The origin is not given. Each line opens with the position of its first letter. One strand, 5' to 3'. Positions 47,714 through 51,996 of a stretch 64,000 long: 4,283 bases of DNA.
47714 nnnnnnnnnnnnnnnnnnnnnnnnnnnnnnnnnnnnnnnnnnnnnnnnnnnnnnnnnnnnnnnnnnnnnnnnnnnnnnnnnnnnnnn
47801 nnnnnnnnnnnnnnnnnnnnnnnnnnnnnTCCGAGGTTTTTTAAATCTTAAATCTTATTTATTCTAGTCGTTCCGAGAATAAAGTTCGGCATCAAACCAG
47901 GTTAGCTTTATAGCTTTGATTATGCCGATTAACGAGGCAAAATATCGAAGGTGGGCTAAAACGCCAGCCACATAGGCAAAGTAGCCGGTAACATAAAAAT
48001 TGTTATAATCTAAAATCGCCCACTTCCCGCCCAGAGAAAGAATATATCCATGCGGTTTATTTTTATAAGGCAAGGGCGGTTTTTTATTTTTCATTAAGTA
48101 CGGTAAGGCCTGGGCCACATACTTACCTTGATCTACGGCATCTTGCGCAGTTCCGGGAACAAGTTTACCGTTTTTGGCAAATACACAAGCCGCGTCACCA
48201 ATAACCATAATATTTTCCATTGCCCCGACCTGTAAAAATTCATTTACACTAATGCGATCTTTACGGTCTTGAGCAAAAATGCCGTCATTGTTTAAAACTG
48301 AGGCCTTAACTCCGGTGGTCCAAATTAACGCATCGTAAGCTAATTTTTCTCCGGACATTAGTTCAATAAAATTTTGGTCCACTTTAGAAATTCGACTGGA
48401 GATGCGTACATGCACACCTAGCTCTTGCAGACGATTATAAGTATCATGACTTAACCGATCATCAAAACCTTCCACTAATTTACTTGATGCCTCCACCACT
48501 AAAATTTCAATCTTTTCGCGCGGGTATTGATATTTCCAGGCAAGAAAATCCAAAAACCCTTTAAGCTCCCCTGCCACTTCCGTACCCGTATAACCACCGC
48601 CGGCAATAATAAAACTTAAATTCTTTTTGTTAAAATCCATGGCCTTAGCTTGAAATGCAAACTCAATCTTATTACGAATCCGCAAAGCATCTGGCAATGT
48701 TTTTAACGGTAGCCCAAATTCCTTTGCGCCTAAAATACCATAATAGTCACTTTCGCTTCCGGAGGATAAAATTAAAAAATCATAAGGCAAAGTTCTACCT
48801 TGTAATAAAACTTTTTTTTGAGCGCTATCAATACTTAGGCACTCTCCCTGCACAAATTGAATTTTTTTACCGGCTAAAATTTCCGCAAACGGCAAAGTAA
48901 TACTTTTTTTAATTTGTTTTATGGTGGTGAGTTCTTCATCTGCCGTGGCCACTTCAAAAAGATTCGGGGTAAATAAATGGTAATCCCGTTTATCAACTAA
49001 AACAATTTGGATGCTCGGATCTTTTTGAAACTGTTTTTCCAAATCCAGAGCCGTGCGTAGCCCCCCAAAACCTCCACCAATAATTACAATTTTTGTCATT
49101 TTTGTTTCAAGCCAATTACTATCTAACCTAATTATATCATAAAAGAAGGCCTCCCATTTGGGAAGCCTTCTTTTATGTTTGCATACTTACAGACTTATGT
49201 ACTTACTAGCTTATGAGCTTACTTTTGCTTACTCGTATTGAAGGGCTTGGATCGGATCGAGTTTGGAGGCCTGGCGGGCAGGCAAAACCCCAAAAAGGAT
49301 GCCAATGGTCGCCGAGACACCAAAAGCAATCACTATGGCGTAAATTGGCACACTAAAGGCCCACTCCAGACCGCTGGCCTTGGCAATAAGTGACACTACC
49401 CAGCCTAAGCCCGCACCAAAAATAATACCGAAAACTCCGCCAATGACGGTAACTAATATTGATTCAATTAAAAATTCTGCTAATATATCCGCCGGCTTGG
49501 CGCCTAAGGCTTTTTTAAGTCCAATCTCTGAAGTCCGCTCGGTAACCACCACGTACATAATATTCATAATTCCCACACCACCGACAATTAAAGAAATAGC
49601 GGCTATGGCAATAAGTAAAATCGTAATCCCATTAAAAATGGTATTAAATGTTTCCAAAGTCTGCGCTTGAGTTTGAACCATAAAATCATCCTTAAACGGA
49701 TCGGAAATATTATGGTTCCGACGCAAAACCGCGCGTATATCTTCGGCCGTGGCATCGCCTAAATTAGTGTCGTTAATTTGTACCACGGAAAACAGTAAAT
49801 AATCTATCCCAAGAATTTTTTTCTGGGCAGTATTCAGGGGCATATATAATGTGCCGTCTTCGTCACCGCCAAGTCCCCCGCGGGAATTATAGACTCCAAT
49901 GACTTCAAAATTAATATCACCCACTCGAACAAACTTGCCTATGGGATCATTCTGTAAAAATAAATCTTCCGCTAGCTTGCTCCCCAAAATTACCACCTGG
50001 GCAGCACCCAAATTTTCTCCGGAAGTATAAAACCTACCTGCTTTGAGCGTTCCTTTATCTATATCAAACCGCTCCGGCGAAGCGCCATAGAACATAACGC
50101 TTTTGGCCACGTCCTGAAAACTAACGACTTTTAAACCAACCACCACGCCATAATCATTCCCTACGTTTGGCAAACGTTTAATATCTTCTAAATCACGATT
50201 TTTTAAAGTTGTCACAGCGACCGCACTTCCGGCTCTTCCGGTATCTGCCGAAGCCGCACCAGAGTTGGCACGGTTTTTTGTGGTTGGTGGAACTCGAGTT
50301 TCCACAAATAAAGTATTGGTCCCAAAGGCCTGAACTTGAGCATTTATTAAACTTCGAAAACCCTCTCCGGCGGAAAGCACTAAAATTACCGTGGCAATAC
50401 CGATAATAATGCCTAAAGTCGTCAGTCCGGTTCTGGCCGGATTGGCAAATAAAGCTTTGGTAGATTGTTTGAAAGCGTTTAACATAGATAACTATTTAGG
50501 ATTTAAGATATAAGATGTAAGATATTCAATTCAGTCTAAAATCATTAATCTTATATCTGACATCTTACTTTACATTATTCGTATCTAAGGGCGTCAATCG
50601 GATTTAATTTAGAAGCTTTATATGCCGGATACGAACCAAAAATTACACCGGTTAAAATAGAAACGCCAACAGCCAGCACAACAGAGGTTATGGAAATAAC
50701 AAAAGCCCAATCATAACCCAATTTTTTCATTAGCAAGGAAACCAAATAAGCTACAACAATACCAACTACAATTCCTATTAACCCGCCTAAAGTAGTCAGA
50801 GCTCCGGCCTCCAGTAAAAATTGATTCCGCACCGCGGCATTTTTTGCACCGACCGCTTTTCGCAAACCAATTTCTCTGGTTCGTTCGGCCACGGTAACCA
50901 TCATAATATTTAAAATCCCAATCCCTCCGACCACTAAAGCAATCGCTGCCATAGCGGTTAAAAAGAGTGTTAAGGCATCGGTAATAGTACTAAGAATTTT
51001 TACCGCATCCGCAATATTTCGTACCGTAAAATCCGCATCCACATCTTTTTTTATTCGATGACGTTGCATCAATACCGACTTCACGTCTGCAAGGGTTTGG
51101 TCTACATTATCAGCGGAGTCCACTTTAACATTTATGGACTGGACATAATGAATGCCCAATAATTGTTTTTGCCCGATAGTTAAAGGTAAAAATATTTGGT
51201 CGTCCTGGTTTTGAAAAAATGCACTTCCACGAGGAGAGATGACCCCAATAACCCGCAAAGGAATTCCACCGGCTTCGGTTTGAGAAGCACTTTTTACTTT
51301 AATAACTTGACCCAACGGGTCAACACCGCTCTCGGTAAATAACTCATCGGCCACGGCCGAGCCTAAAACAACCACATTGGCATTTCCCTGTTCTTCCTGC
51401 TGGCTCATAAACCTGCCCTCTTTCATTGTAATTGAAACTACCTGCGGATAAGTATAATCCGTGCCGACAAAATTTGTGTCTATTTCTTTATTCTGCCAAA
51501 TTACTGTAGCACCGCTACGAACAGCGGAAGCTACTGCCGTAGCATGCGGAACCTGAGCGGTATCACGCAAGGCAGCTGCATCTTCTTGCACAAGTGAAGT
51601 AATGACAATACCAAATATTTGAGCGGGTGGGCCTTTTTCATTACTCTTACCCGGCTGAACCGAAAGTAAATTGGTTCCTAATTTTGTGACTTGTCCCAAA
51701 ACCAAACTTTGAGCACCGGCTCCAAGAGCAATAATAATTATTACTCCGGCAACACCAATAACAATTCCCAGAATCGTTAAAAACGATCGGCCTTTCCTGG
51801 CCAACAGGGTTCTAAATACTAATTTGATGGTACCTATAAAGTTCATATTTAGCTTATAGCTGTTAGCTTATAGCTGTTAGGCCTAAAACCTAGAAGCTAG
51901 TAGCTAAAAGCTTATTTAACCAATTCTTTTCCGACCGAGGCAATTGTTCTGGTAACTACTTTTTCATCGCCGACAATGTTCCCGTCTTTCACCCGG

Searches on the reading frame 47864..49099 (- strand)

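Call 55: search_protein_families(library=pfam, proteins=[window:47864-49099:-], max_evalue=0.001)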
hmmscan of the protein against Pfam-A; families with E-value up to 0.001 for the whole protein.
window:47864-49099:- (411 aa): 4 families
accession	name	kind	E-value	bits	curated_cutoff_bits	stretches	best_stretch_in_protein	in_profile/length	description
PF07992.20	Pyr_redox_2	-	1.4e-39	136.8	26.1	1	3-325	2-291/291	Pyridine nucleotide-disulphide oxidoreductase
PF00070.33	Pyr_redox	-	3.2e-08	34.4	22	1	163-243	2-69/82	Pyridine nucleotide-disulphide oxidoreductase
PF01266.30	DAO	-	1e-05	25.7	27.9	0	3-38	1-31/353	FAD dependent oxidoreductase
PF13454.12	NAD_binding_9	-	4.3e-05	24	21.8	0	5-39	1-34/155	FAD-NAD(P)-binding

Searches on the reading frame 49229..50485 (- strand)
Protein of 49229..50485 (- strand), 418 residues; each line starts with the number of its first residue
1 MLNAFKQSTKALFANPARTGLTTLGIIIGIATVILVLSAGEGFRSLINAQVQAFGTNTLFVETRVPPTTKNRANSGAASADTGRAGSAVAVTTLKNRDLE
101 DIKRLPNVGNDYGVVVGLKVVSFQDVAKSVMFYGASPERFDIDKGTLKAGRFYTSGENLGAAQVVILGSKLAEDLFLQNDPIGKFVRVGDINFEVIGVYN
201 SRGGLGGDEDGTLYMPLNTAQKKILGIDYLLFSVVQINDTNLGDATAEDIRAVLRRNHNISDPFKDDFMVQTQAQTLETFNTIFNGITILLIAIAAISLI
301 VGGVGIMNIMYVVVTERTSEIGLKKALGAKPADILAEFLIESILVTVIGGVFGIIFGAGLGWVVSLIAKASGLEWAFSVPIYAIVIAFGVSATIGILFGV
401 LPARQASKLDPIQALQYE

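Call 55: search_protein_families(library=pfam, proteins=[window:49229-50485:-], max_evalue=0.001)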
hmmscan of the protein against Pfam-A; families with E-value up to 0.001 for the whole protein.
window:49229-50485:- (418 aa): 2 families
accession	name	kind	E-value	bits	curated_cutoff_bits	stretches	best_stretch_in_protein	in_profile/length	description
PF12704.14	MacB_PCD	-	9.6e-35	121.2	27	1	19-252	1-206/207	MacB-like periplasmic core domain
PF02687.27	FtsX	-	5.4e-21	75.3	25.5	1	293-411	2-120/120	FtsX-like permease C-terminal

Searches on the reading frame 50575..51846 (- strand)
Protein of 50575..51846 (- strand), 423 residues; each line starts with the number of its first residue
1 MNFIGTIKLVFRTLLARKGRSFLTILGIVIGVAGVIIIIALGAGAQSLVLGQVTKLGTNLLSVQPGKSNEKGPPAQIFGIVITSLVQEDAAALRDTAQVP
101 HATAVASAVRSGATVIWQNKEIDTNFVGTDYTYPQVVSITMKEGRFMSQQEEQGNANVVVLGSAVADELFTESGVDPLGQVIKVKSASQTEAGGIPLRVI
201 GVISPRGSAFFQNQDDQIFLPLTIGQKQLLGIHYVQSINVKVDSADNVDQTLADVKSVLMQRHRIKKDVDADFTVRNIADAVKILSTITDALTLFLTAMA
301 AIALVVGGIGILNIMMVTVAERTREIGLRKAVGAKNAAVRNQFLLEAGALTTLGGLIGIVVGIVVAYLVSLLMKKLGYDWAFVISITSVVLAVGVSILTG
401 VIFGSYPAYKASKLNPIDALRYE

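Call 55: search_protein_families(library=pfam, proteins=[window:50575-51846:-], max_evalue=0.001)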
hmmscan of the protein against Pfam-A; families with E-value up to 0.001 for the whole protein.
window:50575-51846:- (423 aa): 2 families
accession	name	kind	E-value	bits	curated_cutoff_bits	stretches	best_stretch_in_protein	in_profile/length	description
PF12704.14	MacB_PCD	-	7.4e-43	147.7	27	1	21-257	1-206/207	MacB-like periplasmic core domain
PF02687.27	FtsX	-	4.6e-21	75.5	25.5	1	298-416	2-120/120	FtsX-like permease C-terminal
